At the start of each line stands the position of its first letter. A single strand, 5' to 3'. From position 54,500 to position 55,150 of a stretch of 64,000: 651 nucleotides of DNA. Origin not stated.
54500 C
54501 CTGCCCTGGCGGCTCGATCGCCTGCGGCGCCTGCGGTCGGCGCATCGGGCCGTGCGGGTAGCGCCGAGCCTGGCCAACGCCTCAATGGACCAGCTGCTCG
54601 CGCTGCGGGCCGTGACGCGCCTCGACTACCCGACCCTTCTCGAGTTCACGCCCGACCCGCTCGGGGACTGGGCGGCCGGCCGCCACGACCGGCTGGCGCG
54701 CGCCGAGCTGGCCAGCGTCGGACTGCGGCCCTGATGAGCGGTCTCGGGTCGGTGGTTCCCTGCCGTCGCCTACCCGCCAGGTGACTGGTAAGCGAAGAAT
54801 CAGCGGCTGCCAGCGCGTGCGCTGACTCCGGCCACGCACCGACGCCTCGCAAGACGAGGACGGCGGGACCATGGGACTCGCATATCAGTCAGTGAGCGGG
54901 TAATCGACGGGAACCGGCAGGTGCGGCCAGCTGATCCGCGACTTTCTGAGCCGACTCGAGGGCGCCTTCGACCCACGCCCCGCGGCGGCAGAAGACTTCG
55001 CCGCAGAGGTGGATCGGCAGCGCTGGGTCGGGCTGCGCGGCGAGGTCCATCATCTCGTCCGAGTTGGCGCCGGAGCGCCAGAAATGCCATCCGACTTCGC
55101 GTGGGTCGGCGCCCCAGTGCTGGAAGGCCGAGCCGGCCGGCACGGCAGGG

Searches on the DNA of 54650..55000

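Call 78: search_rna_families(source=window, start=54650, end=55000, threshold=evalue, max_evalue=1)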
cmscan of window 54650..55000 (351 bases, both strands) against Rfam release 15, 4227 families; matches with E-value up to 1: 1.
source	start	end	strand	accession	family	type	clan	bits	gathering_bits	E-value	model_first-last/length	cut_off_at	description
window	54727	54754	+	RF01136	sR28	Gene; snRNA; snoRNA; CD-box;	-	15.4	39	0.085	1-55/55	no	Small nucleolar RNA sR28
